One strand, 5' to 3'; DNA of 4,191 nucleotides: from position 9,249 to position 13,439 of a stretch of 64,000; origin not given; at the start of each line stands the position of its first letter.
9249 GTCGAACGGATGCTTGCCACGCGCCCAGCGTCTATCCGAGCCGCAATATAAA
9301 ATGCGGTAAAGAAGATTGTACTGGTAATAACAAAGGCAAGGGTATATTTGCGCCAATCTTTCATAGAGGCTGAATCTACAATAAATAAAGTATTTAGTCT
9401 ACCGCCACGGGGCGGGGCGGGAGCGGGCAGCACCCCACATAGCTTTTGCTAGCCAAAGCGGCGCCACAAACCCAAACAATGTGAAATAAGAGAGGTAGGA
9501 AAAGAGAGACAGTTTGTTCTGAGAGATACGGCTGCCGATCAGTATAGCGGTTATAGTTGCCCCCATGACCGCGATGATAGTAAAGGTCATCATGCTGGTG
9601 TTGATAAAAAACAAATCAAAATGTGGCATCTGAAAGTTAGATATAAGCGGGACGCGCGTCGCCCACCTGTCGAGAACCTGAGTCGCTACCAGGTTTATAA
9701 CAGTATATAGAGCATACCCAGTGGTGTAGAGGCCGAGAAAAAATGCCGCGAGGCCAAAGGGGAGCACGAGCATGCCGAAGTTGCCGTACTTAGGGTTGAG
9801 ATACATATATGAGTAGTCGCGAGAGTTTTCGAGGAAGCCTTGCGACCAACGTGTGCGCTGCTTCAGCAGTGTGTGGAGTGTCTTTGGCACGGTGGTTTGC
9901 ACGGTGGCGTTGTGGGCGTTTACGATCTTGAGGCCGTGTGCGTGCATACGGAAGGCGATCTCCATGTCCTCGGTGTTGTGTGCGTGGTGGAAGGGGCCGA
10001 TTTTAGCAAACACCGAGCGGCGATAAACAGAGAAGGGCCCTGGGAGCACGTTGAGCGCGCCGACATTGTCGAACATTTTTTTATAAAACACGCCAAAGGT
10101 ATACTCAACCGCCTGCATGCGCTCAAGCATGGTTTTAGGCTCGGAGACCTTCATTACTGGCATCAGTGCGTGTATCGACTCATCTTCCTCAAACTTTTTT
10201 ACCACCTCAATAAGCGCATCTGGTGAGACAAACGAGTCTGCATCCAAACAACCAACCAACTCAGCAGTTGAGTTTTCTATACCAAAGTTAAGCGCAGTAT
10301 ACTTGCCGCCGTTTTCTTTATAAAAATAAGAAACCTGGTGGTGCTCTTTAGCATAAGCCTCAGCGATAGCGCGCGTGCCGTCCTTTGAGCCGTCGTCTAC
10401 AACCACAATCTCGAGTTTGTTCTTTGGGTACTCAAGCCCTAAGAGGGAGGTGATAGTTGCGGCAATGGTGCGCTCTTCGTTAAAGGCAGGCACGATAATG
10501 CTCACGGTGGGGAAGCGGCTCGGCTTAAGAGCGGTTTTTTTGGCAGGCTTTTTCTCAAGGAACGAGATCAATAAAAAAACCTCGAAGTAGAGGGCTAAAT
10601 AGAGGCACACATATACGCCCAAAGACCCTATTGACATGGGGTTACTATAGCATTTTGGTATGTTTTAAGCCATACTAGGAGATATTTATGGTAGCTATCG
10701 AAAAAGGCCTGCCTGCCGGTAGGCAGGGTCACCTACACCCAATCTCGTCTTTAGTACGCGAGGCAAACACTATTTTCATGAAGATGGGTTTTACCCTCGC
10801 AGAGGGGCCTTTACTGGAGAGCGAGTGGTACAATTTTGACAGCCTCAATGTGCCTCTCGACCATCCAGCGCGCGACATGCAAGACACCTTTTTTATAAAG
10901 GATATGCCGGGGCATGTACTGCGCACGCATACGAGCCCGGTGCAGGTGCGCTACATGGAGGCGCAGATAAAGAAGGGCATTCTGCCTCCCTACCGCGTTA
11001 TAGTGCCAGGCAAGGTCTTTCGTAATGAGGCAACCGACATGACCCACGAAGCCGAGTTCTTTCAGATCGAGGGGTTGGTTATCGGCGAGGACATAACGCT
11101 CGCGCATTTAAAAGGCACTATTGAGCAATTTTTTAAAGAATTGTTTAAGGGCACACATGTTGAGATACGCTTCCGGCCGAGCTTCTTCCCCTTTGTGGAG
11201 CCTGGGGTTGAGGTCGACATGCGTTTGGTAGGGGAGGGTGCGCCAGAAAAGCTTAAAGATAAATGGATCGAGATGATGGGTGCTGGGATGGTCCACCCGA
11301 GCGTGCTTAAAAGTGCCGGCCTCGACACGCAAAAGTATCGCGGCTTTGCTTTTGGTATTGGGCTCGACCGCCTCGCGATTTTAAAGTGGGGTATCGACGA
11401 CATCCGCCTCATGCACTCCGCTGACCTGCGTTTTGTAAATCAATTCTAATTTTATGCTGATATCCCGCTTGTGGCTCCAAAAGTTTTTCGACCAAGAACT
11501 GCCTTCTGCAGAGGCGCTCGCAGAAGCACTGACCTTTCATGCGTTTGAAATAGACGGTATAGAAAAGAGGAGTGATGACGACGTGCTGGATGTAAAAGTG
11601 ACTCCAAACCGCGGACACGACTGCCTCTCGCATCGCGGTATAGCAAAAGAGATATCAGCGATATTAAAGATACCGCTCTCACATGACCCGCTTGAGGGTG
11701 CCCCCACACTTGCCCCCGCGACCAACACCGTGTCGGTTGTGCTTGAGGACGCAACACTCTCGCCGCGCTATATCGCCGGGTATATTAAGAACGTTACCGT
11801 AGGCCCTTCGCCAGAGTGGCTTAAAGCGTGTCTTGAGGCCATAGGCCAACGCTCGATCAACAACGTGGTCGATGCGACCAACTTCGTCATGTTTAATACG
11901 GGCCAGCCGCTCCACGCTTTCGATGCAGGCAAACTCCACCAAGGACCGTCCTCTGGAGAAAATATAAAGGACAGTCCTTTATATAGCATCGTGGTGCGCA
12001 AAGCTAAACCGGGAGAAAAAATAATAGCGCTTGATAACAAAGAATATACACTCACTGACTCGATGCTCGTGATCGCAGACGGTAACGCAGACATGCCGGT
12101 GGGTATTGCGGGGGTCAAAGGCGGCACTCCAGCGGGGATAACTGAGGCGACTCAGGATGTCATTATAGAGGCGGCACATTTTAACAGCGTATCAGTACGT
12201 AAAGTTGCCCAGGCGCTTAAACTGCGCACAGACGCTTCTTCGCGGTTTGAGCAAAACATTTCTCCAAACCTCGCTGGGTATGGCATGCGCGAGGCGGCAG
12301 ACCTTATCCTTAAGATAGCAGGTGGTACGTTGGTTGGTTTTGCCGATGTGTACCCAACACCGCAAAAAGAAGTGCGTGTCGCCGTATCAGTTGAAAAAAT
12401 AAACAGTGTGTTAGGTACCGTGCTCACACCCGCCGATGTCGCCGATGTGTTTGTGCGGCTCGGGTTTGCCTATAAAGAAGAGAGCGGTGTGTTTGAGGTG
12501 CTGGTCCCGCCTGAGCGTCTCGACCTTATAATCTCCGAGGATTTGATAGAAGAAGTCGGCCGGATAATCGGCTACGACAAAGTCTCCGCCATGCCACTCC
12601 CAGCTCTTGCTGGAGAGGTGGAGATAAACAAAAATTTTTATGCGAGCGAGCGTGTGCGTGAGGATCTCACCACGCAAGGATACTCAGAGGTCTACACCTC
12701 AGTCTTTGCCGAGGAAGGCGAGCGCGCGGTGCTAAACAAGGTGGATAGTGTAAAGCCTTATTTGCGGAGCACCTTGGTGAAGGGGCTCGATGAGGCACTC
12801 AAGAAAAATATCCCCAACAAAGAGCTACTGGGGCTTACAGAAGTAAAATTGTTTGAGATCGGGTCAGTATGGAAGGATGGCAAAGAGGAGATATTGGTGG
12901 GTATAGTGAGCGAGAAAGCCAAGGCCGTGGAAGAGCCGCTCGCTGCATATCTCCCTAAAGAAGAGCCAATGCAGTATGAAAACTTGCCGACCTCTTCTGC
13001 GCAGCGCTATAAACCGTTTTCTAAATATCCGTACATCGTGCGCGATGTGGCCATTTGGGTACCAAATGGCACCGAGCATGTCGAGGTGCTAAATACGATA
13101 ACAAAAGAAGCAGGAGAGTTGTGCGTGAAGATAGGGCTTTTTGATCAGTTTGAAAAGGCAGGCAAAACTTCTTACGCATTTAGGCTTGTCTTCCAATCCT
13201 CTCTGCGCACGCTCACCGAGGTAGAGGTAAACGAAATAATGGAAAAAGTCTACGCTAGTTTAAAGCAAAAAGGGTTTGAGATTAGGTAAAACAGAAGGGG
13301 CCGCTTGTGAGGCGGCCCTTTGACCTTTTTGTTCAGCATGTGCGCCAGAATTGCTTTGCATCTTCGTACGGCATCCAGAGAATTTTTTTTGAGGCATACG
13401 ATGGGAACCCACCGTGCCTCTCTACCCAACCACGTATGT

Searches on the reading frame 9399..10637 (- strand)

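Call 65: search_protein_families(library=pfam, proteins=[window:9399-10637:-])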
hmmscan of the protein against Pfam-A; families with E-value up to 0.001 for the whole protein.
window:9399-10637:- (412 aa): 7 families
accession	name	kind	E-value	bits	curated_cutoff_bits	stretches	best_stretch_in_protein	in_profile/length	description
PF00535.33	Glycos_transf_2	-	3.7e-38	131.5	23.3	1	46-213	1-167/168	Glycosyl transferase family 2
PF13641.12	Glyco_tranf_2_3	-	2.5e-32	113.2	27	1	43-267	1-230/230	Glycosyltransferase like family 2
PF13632.12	Glyco_trans_2_3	-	5.4e-22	79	27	1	130-314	4-187/198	Glycosyl transferase family group 2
PF03142.21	Chitin_synth_2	-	9.5e-13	48.1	27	1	119-207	196-286/527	Chitin synthase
PF13506.12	Glyco_transf_21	-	8.7e-12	45.3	21.7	1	112-265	18-173/174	Glycosyl transferase family 21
PF10111.15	Glyco_tranf_2_2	-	7.9e-10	39.1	27.3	1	46-234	1-202/276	Glycosyltransferase like family 2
PF03552.20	Cellulose_synt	-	5.4e-05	22.4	24.7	0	221-270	422-473/722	Cellulose synthase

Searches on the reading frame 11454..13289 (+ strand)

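Call 65: search_protein_families(library=pfam, proteins=[window:11454-13289:+])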
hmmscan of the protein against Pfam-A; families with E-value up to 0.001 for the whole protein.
window:11454-13289:+ (611 aa): 4 families
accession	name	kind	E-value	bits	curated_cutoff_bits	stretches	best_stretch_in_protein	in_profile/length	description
PF03483.22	B3_4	-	5.4e-57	192.6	29.3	1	104-290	3-174/174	B3/4 domain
PF03147.19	FDX-ACB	-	7.4e-21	74.8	31.1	1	523-611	1-94/94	Ferredoxin-fold anticodon binding domain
PF03484.21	B5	-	4.7e-19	68.8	28.6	1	310-374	2-67/67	tRNA synthetase B5 domain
PF17759.6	tRNA_synthFbeta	-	3.1e-05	24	22.4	1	391-476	15-109/214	Phenylalanyl tRNA synthetase beta chain CLM domain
